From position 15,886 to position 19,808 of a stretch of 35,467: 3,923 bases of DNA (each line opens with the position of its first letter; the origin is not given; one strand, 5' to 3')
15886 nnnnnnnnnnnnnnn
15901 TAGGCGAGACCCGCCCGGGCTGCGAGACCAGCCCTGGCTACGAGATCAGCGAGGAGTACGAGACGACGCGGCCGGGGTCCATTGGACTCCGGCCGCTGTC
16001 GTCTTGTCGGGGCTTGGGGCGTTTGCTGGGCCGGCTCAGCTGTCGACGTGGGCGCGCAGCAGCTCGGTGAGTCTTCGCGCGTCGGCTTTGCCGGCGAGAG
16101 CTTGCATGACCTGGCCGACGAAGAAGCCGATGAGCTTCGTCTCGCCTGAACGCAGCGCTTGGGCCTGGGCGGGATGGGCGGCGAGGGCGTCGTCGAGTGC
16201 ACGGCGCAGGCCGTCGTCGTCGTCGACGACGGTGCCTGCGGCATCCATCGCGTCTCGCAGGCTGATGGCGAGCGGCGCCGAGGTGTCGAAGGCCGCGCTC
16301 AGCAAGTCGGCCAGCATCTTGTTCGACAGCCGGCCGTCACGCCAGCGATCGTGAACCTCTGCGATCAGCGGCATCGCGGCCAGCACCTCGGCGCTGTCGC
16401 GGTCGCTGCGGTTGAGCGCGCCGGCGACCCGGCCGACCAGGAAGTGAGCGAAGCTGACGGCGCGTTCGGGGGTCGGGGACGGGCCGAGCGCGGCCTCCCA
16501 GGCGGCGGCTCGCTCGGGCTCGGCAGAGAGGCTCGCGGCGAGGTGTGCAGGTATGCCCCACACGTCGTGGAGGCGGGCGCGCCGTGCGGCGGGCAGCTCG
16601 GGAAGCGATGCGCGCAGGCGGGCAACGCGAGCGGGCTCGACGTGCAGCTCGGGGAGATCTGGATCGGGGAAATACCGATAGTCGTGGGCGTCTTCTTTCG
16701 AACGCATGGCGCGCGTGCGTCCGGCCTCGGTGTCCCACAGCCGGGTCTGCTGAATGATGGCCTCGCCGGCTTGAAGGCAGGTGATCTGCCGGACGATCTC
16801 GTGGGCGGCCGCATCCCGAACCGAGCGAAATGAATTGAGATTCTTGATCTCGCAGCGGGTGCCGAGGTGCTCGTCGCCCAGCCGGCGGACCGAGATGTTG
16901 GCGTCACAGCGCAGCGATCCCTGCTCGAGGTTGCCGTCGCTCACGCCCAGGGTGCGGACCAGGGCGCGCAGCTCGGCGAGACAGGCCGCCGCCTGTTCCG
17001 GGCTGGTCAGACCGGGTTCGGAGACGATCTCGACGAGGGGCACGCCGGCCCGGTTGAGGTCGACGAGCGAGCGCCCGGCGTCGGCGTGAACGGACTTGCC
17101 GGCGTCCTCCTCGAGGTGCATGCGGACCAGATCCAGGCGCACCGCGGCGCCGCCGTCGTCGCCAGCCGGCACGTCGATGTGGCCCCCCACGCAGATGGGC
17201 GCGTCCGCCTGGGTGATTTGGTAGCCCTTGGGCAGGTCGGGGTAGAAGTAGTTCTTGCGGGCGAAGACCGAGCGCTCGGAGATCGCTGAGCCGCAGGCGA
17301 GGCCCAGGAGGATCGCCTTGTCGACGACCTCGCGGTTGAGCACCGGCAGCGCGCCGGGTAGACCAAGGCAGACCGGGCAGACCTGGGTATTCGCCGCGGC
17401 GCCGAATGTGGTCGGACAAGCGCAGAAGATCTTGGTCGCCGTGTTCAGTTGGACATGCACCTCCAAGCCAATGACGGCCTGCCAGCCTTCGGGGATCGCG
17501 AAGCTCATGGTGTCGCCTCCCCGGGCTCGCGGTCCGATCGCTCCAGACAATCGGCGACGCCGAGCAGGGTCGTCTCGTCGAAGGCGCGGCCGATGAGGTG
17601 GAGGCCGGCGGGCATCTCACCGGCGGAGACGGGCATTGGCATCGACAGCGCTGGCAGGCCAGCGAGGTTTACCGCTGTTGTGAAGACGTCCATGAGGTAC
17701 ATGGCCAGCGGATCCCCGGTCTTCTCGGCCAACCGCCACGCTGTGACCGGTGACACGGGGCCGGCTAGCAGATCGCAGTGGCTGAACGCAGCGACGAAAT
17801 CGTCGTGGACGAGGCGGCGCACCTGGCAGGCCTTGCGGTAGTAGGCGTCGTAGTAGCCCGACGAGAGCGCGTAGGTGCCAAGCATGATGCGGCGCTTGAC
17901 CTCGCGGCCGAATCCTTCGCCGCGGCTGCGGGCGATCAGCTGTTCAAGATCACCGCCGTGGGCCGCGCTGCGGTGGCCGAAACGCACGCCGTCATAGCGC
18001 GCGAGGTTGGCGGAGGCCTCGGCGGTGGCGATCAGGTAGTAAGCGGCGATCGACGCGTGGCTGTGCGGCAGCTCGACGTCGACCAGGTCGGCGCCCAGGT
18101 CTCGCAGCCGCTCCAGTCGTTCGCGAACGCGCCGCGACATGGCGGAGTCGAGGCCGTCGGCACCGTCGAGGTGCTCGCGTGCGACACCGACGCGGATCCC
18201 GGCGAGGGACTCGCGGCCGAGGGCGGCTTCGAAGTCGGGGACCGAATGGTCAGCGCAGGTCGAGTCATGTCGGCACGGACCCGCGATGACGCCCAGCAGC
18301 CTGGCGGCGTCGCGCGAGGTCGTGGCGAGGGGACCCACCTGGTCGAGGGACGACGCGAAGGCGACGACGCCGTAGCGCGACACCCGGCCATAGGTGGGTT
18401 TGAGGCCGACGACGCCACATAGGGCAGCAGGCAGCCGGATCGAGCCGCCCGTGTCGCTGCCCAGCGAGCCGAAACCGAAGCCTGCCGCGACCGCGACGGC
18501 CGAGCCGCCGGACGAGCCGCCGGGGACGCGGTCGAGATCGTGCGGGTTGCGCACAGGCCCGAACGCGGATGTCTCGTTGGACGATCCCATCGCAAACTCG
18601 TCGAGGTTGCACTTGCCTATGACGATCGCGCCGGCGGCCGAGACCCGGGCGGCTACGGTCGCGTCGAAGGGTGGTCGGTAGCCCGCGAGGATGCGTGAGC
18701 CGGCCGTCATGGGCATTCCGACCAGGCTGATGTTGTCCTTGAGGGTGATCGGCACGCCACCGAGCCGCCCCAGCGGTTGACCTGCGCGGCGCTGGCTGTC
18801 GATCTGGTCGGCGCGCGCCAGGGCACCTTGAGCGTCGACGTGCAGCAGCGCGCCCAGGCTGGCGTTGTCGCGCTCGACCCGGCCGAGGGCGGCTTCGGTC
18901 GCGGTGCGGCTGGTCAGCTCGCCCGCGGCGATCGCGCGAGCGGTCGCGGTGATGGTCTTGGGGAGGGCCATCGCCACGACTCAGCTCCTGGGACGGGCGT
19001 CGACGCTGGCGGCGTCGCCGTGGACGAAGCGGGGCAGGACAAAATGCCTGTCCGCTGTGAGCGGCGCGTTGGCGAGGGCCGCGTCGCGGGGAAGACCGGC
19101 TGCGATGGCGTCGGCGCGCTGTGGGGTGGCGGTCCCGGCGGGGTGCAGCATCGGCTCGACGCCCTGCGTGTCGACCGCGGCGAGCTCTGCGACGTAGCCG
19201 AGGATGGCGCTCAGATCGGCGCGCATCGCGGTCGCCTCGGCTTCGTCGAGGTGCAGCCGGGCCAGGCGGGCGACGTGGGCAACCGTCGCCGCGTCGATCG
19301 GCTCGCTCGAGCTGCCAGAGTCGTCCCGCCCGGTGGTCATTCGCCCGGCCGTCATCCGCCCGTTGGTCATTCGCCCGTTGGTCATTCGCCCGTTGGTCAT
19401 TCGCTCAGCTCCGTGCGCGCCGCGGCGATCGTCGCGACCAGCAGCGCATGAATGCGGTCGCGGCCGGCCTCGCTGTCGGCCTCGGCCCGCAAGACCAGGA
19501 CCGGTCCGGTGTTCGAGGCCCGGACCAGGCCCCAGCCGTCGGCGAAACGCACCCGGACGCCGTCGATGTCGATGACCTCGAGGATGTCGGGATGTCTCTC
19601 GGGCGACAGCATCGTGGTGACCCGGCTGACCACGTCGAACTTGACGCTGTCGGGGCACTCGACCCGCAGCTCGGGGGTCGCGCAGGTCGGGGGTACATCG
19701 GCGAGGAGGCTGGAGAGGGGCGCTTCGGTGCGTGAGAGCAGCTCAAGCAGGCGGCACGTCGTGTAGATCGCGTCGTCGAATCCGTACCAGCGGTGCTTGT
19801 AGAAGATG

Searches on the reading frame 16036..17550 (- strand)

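Call 17: search_protein_families(library=pfam, proteins=[window:16036-17550:-], max_evalue=0.001)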
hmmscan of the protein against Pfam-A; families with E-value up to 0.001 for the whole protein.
window:16036-17550:- (504 aa): 2 families
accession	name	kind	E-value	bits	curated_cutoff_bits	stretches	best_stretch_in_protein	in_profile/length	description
PF02934.20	GatB_N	-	3.3e-116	387.8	23.4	1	26-307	2-274/277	GatB/GatE catalytic domain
PF02637.23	GatB_Yqey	-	4.2e-18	66.1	27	1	367-500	16-146/148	GatB domain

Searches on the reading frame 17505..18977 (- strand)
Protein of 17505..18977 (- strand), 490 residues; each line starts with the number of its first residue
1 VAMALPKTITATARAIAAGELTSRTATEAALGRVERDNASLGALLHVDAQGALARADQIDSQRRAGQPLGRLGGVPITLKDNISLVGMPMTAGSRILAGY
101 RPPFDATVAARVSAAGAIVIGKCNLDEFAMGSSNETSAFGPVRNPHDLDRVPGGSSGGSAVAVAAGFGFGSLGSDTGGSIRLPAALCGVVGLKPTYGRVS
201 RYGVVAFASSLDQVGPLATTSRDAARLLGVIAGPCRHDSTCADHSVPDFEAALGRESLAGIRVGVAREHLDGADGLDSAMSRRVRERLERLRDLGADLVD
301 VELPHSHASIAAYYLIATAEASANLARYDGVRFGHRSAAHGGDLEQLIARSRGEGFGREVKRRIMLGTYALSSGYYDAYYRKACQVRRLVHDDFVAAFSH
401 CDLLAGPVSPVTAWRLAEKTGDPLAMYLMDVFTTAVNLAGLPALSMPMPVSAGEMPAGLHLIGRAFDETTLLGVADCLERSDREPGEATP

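Call 17: search_protein_families(library=pfam, proteins=[window:17505-18977:-], max_evalue=0.001)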
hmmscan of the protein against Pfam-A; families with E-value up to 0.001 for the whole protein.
window:17505-18977:- (490 aa): 1 family
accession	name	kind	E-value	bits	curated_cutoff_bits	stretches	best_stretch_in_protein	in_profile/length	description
PF01425.27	Amidase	-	9.5e-143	476.9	27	1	26-472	2-445/445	Amidase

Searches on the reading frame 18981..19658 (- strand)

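Call 17: search_protein_families(library=pfam, proteins=[window:18981-19658:-], max_evalue=0.001)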
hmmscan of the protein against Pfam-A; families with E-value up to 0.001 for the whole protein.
window:18981-19658:- (225 aa): 1 family
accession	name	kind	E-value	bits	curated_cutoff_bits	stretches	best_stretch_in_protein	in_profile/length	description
PF02686.20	GatC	-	8.1e-18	64.8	23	1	137-207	1-65/66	Glu-tRNAGln amidotransferase C subunit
